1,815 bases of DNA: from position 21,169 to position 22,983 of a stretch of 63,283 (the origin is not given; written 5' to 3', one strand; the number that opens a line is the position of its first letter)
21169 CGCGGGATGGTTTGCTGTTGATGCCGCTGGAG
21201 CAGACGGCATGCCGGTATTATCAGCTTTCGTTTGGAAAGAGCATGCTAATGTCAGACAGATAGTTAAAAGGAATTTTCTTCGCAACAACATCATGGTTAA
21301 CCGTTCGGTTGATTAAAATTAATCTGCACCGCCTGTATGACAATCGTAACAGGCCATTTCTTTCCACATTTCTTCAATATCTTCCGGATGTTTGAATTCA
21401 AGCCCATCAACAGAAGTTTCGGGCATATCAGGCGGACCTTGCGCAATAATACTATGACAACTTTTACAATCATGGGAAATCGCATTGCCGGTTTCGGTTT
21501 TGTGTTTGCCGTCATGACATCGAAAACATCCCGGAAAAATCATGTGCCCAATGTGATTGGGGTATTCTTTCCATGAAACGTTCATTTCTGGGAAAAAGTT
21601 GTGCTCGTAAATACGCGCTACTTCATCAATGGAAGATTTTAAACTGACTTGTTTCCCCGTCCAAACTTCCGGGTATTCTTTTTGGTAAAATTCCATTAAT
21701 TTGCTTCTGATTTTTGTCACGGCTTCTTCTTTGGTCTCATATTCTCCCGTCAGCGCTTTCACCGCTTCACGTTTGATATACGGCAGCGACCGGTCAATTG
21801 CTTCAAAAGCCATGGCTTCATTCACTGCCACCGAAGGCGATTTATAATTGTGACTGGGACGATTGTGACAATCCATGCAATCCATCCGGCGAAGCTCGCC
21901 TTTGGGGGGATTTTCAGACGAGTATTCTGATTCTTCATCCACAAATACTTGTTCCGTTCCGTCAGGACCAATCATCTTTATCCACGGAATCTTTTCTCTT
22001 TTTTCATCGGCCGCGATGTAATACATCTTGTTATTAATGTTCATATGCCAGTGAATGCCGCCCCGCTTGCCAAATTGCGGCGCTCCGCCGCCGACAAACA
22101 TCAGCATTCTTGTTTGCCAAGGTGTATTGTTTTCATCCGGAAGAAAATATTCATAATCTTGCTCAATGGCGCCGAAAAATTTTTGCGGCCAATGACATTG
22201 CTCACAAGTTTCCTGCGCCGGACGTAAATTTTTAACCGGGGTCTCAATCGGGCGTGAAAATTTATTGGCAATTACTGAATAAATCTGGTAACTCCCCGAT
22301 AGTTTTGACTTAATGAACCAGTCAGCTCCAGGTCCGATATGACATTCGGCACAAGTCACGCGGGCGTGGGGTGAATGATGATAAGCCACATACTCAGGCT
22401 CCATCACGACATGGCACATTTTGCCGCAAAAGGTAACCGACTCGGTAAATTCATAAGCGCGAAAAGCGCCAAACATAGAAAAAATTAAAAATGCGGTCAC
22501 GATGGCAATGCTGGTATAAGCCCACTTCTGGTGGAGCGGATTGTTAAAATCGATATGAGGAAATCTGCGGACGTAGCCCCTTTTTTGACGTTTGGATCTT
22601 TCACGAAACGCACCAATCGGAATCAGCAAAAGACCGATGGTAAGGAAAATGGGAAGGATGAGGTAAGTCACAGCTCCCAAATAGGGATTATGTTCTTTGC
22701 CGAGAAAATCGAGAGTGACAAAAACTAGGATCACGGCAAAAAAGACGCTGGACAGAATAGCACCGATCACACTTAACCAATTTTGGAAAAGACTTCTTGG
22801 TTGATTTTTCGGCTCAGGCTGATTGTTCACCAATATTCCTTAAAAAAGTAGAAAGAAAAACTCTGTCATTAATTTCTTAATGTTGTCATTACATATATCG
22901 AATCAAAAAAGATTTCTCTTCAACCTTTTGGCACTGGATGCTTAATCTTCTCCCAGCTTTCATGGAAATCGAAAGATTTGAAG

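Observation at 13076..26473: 13.4-kb co-directional multihaem cluster that could form a complete quinone-pool-to-outer-membrane electron conduit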

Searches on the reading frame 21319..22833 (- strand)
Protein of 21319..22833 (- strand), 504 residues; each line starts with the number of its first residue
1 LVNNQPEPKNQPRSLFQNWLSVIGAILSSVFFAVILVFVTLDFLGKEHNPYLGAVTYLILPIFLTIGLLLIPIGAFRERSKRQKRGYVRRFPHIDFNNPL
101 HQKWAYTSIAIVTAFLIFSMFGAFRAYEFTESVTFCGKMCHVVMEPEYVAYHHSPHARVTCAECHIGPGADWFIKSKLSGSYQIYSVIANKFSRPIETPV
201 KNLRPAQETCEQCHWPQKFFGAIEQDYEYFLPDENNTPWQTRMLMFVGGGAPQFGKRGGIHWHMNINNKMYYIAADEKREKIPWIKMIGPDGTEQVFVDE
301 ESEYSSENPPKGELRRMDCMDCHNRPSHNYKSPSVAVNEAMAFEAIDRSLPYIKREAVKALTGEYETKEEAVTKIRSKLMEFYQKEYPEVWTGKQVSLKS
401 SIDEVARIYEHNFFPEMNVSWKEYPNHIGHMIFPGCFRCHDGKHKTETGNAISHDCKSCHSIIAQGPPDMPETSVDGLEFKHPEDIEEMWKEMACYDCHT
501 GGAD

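Call 4: search_protein_families(library=pfam, proteins=[window:21319-22833:-], max_evalue=0.01)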
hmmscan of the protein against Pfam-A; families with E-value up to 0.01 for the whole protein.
window:21319-22833:- (504 aa): 5 families
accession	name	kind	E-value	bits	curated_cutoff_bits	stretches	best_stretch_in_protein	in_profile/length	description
PF03264.19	Cytochrom_NNT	-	1.1e-10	42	24.1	1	106-194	8-101/174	NapC/NirT cytochrome c family, N-terminal region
PF14522.11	Cytochrome_C7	-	2.8e-07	30.7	24.8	1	422-461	43-67/67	Cytochrome c7 and related cytochrome c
PF14537.11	Cytochrom_c3_2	-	1.1e-06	29.5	25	1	435-500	8-65/79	Cytochrome c3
PF02085.21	Cytochrom_CIII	-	0.0023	18.7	22.9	0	426-500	24-83/101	Class III cytochrome C family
PF22113.1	Mtrc-MtrF_II-IV_dom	-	0.0081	16.1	30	0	140-216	12-90/176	Outer membrane cytochrome MtrC/MtrF-like, domains II/IV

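Call 5: search_protein_families(library=ncbifam, proteins=[window:21319-22833:-], max_evalue=0.01)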
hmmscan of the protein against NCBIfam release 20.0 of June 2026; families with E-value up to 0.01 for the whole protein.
window:21319-22833:- (504 aa): 3 families
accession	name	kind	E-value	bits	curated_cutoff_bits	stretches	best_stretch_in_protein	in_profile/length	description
TIGR03153.1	cytochr_NrfH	equivalog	1.6e-13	50.9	134.2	1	110-214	5-109/138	cytochrome c nitrite reductase small subunit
NF011606.0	PRK15032.1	equivalog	0.00038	19.7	455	1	115-201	27-114/390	pentaheme c-type cytochrome TorC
TIGR02162.1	torC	equivalog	0.0073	15.6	478.2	1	124-193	35-109/387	pentaheme c-type cytochrome TorC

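Call 12: find_related_loci(query=window:21319-22833:-, collection=genome_contigs, flank=10000)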
Query window:21319-22833:- (504 aa) in genome_contigs; peptide patterns used: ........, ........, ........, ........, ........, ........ (x = any residue, [..] = any of these).
600 stretches matched a pattern (row limit reached: there are more); 597 encode a relative of the query (tblastn E <= 1e-3); the best 80 are kept; 80 distinct loci.
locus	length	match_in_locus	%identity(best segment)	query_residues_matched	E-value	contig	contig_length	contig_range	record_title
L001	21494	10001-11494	63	5-501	0e+0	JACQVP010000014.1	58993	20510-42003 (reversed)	MAG: Candidatus Omnitrophota bacterium isolate NC_groundwater_1466_Ag_S-0.65um_60_22 S_p65_S5_coassembly_k141_671372, wh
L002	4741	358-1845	61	7-501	0e+0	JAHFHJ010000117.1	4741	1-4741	MAG: Candidatus Omnitrophota bacterium isolate nzgw336 NODE_76692_length_4742_cov_5.927505, whole genome shotgun sequenc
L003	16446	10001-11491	60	8-503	0e+0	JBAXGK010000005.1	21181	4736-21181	MAG: Candidatus Omnitrophota bacterium isolate ELA295 MAG295_5, whole genome shotgun sequence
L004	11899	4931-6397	52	16-501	8e-179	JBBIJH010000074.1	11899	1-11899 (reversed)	MAG: Ignavibacteriales bacterium isolate QH2F170213_bin_158 NODE_5581_length_11899_cov_4.858831, whole genome shotgun se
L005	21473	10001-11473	50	14-502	2e-175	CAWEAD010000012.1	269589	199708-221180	MAG: uncultured delta proteobacterium isolate MFD05684.bin.1.22 genome assembly, contig: contig_84957, whole genome shot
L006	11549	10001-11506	48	1-501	5e-174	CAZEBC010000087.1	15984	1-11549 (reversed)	MAG TPA_asm: uncultured bacterium isolate binchicken_co107_64 genome assembly, contig: NODE_8742_length_15984_cov_12.544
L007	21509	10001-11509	48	1-503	1e-172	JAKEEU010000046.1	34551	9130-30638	MAG: candidate division KSB1 bacterium isolate PMV_1_maxbin.001 PMV_1_maxbin.001.k101_211688, whole genome shotgun seque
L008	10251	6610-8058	49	14-499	3e-171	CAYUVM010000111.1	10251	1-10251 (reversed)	MAG TPA_asm: uncultured Cytophagia bacterium isolate SRP173033_co3_178 genome assembly, contig: NODE_8985_length_10251_c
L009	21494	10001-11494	49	2-503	3e-171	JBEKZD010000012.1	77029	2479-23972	MAG: Verrucomicrobiia bacterium isolate SPRUCE 690 SPRUCE_690_12, whole genome shotgun sequence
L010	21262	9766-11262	48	1-499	4e-171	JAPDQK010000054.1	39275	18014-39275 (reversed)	MAG: Candidatus Zhuqueibacter pondensis isolate JZ4_201709_bins_45 JZ-4_201709_bins_45_scaffold_54, whole genome shotgun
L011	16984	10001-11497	48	1-499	3e-170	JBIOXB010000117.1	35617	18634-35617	MAG: bacterium isolate MAG067 k127_3089209, whole genome shotgun sequence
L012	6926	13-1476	50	3-502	2e-169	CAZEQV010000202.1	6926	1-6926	MAG TPA_asm: uncultured Verrucomicrobiota bacterium isolate binchicken_co107_144 genome assembly, contig: NODE_23013_len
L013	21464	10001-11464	48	16-501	4e-167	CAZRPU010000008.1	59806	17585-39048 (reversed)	MAG TPA_asm: uncultured Ignavibacteriaceae bacterium isolate SRP237561_co1_256 genome assembly, contig: NODE_669_length_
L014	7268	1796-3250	48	15-502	3e-167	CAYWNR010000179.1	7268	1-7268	MAG TPA_asm: uncultured Gemmatimonadaceae bacterium isolate SRP214966_co3_52 genome assembly, contig: NODE_18725_length_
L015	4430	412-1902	50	9-499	7e-172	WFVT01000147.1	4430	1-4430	MAG: candidate division KSB1 bacterium isolate S140_5 k151_321557, whole genome shotgun sequence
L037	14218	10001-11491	47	5-502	2e-160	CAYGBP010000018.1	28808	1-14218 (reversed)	MAG TPA_asm: uncultured Nitrospirota bacterium isolate ERP108616_co2_62 genome assembly, contig: NODE_2081_length_28808_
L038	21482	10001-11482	48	12-501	8e-160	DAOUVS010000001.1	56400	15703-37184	MAG TPA_asm: Candidatus Zixiibacteriota bacterium isolate CSMAG_855 CSMAG_855_k127_3287129_length_56400_cov_8.4052, whol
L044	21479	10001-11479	46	12-501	4e-158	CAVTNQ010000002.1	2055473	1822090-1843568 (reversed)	MAG: Candidatus Latescibacteria bacterium isolate MFD02242.bin.1.209 genome assembly, contig: contig_3930, whole genome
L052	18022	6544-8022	47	12-501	1e-162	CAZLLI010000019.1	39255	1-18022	MAG TPA_asm: uncultured bacterium isolate SRP173033_co3_72 genome assembly, contig: NODE_1030_length_39255_cov_8.440485,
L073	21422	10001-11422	48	19-503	1e-153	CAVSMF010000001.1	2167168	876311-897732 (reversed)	MAG: uncultured Verrucomicrobiae bacterium isolate MFD04944.bin.1.307 genome assembly, contig: contig_11314, whole genom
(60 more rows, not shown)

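Call 18: find_encoding_contigs(protein=window:21319-22833:-, flank=10000, max_places=6)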
Protein window:21319-22833:- (504 aa): no gene with exactly this product is on record in the collection.

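Call 24: search_solved_structures(query=window:21319-22833:-, max_evalue=1)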
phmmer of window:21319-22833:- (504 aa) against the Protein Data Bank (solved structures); distinct sequences matched with E-value up to 1: 9.
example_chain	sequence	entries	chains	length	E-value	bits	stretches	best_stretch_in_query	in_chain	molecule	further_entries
2j7a_C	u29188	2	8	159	0.066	14.9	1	126-186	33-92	CYTOCHROME C QUINOL DEHYDROGENASE NRFH | NAPC/NIRT CYTOCHROME C FAMILY PROTEIN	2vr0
1wad_A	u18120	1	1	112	0.092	14.4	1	149-215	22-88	CYTOCHROME C3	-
1qn0_A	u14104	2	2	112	0.13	13.9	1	149-215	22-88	CYTOCHROME C3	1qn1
3cyr_A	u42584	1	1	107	0.41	12.3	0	146-183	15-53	CYTOCHROME C3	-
1aqe_A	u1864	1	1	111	0.43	12.2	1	126-220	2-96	CYTOCHROME C3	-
6dzi_y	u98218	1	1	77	0.8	11.3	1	254-297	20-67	50S ribosomal protein L28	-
8fr8_y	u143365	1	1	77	0.81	11.3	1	254-297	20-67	50S ribosomal protein L28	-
6dzp_y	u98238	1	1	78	0.83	11.3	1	254-297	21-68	50S ribosomal protein L28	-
1gm4_A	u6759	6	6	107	0.95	11.1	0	147-182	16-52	CYTOCHROME C3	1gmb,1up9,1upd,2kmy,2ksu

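Call 48: find_homologous_proteins(query=window:21319-22833:-, max_evalue=1e-20)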
Query window:21319-22833:- (504 aa): 8000 proteins with E <= 1e-20 among 8000 candidates; the best 120 are listed.
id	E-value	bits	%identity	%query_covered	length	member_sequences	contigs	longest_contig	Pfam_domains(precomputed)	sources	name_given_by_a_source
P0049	0.0e+0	1211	100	100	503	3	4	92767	PF14537.12,PF03264.20,PF14522.12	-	-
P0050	3.8e-253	859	68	99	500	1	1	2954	PF14537.12,PF03264.20,PF14522.12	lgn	-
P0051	8.1e-250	848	69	97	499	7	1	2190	PF14537.12,PF03264.20,PF14522.12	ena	-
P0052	1.1e-245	834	66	99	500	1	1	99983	PF14537.12,PF03264.20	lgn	-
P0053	5.3e-244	829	65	99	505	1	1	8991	PF14537.12,PF03264.20,PF14522.12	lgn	-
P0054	5.0e-242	822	67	97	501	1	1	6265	PF14537.12,PF03264.20,PF14522.12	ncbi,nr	ncbi:MAG: NapC/NirT family cytochrome c [Candidatus Omnitrophica bacterium]|nr:NapC/NirT family cyto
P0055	1.1e-241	821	67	98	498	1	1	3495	PF14537.12,PF03264.20,PF14522.12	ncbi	-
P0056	1.1e-240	818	66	98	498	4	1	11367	PF14537.12,PF03264.20,PF14522.12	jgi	-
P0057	2.2e-239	813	66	98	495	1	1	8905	PF14537.12,PF03264.20,PF14522.12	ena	-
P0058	3.6e-239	813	65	99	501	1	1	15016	PF14537.12,PF03264.20,PF14522.12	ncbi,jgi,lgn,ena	-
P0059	2.2e-237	807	62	98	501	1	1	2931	PF14537.12,PF03264.20,PF14522.12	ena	-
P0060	1.9e-236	804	64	99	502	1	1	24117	PF14537.12,PF03264.20,PF14522.12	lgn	-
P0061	2.5e-236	803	64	97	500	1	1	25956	PF03264.20,PF02085.22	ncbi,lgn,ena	-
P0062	4.8e-236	802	64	98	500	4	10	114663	PF14537.12,PF03264.20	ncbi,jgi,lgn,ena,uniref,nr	ncbi:MAG: hypothetical protein A3G33_10520 [Omnitrophica bacterium RIFCSPLOWO2_12_FULL_44_17]|uniref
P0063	1.2e-235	801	64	98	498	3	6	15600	PF14537.12,PF03264.20,PF14522.12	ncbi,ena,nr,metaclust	ncbi:MAG: hypothetical protein A3G87_01475 [Omnitrophica bacterium RIFCSPLOWO2_12_FULL_50_11]|nr:MAG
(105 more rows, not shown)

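Call 49: find_encoding_contigs(protein=P0049, flank=10000, max_places=6)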
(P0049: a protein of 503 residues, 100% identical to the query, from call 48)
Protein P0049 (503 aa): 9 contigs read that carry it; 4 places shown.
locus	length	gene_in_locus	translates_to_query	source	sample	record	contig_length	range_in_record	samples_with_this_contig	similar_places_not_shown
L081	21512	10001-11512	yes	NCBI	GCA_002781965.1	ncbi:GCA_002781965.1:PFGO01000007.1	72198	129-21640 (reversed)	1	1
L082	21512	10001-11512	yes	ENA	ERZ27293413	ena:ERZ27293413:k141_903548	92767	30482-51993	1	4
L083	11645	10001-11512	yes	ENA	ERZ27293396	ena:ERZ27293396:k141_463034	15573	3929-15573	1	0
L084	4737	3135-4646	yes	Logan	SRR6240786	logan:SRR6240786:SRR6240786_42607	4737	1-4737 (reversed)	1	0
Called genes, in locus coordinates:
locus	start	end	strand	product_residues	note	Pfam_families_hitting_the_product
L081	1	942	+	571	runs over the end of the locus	PF00115:COX1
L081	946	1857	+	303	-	PF02628:COX15-CtaA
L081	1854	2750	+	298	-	PF01040:UbiA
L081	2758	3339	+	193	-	PF00510:COX3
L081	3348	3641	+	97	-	-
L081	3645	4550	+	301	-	PF01370:Epimerase, PF13460:NAD_binding_10, PF16363:GDP_Man_Dehyd (weak), PF08338:DUF1731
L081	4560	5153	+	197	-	PF00578:AhpC-TSA (weak), PF08534:Redoxin, PF02630:SCO1-SenC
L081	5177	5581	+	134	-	PF04238:DUF420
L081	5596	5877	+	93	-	-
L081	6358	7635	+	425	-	PF09699:Paired_CXXCH_1 (faint), PF13435:Cytochrome_C554 (faint), PF14522:Cytochrome_C7 (faint), PF14537:Cytochrom_c3_2 (faint)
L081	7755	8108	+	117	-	PF00355:Rieske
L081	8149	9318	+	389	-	PF13301:DUF4079 (faint), PF00033:Cytochrome_B, PF13631:Cytochrom_B_N_2, PF00032:Cytochrom_B_C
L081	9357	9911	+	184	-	PF22113:Mtrc-MtrF_II-IV_dom (faint), PF09699:Paired_CXXCH_1 (faint), PF13435:Cytochrome_C554, PF14522:Cytochrome_C7 (weak)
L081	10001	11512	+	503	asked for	PF03264:Cytochrom_NNT (weak), PF14522:Cytochrome_C7 (faint), PF14537:Cytochrom_c3_2 (faint)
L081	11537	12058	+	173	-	PF14537:Cytochrom_c3_2 (faint), PF14522:Cytochrome_C7 (faint)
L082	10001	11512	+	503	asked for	PF03264:Cytochrom_NNT (weak), PF14522:Cytochrome_C7 (faint), PF14537:Cytochrom_c3_2 (faint)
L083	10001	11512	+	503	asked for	PF03264:Cytochrom_NNT (weak), PF14522:Cytochrome_C7 (faint), PF14537:Cytochrom_c3_2 (faint)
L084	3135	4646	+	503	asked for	PF03264:Cytochrom_NNT (weak), PF14522:Cytochrome_C7 (faint), PF14537:Cytochrom_c3_2 (faint)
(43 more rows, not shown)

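Call 52: find_encoding_contigs(protein=P0052, flank=10000, max_places=2)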
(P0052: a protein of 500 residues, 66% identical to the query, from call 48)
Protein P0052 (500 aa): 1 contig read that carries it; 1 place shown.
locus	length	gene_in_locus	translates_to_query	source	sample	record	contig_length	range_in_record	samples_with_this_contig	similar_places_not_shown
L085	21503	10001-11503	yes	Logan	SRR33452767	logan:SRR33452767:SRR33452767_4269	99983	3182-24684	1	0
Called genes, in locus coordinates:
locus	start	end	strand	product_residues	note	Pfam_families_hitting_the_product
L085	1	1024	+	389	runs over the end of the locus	PF00365:PFK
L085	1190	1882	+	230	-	PF00702:Hydrolase, PF13419:HAD_2, PF13242:Hydrolase_like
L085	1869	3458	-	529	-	PF01266:DAO, PF13450:NAD_binding_8 (faint), PF16901:DAO_C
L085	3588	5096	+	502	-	PF02789:Peptidase_M17_N, PF00883:Peptidase_M17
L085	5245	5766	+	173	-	PF02190:LON_substr_bdg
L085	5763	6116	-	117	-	-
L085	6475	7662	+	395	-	PF00684:DnaJ_CXXCXGXG (faint), PF09699:Paired_CXXCH_1 (faint), PF14522:Cytochrome_C7 (faint), PF14537:Cytochrom_c3_2 (faint)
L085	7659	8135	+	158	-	PF00355:Rieske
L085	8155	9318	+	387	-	PF00033:Cytochrome_B, PF13631:Cytochrom_B_N_2, PF00032:Cytochrom_B_C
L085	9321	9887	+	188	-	PF14537:Cytochrom_c3_2 (faint), PF22113:Mtrc-MtrF_II-IV_dom (weak), PF09699:Paired_CXXCH_1 (faint), PF13435:Cytochrome_C554, PF14522:Cytochrome_C7 (weak)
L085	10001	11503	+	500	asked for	PF03264:Cytochrom_NNT (weak), PF14537:Cytochrom_c3_2 (faint)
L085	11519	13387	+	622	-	PF02085:Cytochrom_CIII (faint), PF09699:Paired_CXXCH_1 (faint), PF14522:Cytochrome_C7 (faint), PF14537:Cytochrom_c3_2 (faint), PF22113:Mtrc-MtrF_II-IV_dom (weak), PF01292:Ni_hydr_CYTB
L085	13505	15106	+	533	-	PF00672:HAMP, PF00512:HisKA, PF02518:HATPase_c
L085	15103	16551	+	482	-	PF00072:Response_reg, PF00158:Sigma54_activat, PF14532:Sigma54_activ_2, PF07728:AAA_5 (weak), PF25601:AAA_lid_14, PF02954:HTH_8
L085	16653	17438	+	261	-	PF14522:Cytochrome_C7 (faint), PF14537:Cytochrom_c3_2 (faint), PF22113:Mtrc-MtrF_II-IV_dom (faint), PF22678:Cytochrom_c_NrfB-like (faint), PF09699:Paired_CXXCH_1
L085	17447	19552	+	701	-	-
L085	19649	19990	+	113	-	-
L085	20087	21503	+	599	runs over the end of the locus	PF05140:ResB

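Call 53: find_encoding_contigs(protein=P0062, flank=10000, max_places=2)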
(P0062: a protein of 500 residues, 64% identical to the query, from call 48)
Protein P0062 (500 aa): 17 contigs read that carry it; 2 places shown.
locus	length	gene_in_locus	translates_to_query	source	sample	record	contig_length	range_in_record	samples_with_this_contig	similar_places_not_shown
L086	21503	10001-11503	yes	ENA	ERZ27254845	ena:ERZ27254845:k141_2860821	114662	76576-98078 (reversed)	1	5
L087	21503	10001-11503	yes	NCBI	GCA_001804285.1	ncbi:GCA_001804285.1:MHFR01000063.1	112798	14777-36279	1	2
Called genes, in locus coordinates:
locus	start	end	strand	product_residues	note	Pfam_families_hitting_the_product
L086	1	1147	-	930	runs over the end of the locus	PF02085:Cytochrom_CIII (faint), PF09699:Paired_CXXCH_1 (faint), PF14522:Cytochrome_C7 (faint), PF14537:Cytochrom_c3_2 (faint), PF22113:Mtrc-MtrF_II-IV_dom (weak), PF01292:Ni_hydr_CYTB (weak)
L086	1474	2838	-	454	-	PF05201:GlutR_N, PF01488:Shikimate_DH, PF03807:F420_oxidored (faint)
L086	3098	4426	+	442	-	PF00684:DnaJ_CXXCXGXG (faint), PF09699:Paired_CXXCH_1 (faint), PF14522:Cytochrome_C7 (faint), PF14537:Cytochrom_c3_2 (faint), PF22113:Mtrc-MtrF_II-IV_dom (faint)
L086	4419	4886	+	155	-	PF00355:Rieske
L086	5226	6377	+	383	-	PF00033:Cytochrome_B, PF13631:Cytochrom_B_N_2, PF00032:Cytochrom_B_C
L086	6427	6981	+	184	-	PF22113:Mtrc-MtrF_II-IV_dom (faint), PF13435:Cytochrome_C554, PF14522:Cytochrome_C7 (weak)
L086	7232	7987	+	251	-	PF02085:Cytochrom_CIII (faint), PF13435:Cytochrome_C554 (faint), PF09699:Paired_CXXCH_1 (faint), PF14537:Cytochrom_c3_2 (faint), PF14522:Cytochrome_C7 (weak)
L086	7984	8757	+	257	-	PF12838:Fer4_7, PF13247:Fer4_11, PF13237:Fer4_10 (weak), PF00037:Fer4 (weak), PF12837:Fer4_6 (weak), PF12838:Fer4_7 (weak), PF13187:Fer4_9 (weak), PF13237:Fer4_10, +4 more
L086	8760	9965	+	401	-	PF03916:NrfD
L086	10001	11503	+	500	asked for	PF03264:Cytochrom_NNT, PF14537:Cytochrom_c3_2 (faint)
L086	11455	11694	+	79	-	-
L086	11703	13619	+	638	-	PF09699:Paired_CXXCH_1 (faint), PF14522:Cytochrome_C7 (faint), PF14537:Cytochrom_c3_2 (faint), PF22113:Mtrc-MtrF_II-IV_dom (faint), PF01292:Ni_hydr_CYTB, PF14358:DUF4405 (weak)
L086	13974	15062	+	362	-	PF05140:ResB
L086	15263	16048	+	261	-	PF01578:Cytochrom_C_asm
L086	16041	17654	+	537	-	PF00672:HAMP (faint), PF00512:HisKA, PF02518:HATPase_c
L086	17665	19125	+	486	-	PF00072:Response_reg, PF00158:Sigma54_activat, PF14532:Sigma54_activ_2, PF00004:AAA (weak), PF07728:AAA_5, PF25601:AAA_lid_14, PF02954:HTH_8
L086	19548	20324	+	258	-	PF14522:Cytochrome_C7 (faint), PF22678:Cytochrom_c_NrfB-like (faint), PF14537:Cytochrom_c3_2 (faint), PF22113:Mtrc-MtrF_II-IV_dom (faint), PF09699:Paired_CXXCH_1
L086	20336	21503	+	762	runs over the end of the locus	-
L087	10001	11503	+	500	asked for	PF03264:Cytochrom_NNT, PF14537:Cytochrom_c3_2 (faint)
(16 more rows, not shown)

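Call 66: search_protein_families(library=pfam, proteins=[L037:4702-6519:+, L038:14943-16649:-, L001:17187-19337:+, L073:6728-8920:+, L085:17447-19552:+], max_evalue=0.1)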
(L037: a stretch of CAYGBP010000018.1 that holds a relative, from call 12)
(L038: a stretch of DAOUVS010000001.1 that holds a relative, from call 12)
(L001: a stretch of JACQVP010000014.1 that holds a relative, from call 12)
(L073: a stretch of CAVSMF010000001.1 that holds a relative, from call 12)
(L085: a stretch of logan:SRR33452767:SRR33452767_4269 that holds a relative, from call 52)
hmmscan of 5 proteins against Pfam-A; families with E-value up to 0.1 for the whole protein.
L037:4702-6519:+ (606 aa): 2 families
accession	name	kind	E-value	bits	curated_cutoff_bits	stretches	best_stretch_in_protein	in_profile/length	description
PF11854.14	MtrB_PioB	-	2.7e-96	324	23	1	54-584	4-500/635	Putative outer membrane beta-barrel porin, MtrB/PioB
PF00593.30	TonB_dep_Rec_b-barrel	-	3.5e-07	30.9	27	1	273-510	50-284/436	TonB dependent receptor-like, beta-barrel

L038:14943-16649:- (568 aa): 1 family
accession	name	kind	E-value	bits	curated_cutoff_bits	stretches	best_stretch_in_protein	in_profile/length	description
PF25222.1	DUF7840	-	0.092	12.8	27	0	496-556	156-210/224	Domain of unknown function (DUF7840)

L001:17187-19337:+ (716 aa): 0 families

L073:6728-8920:+ (730 aa): 0 families

L085:17447-19552:+ (701 aa): 1 family
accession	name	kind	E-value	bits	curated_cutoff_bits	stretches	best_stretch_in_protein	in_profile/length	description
PF08343.15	RNR_N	-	0.037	14.5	29.4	0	247-293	14-59/82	Ribonucleotide reductase N-terminal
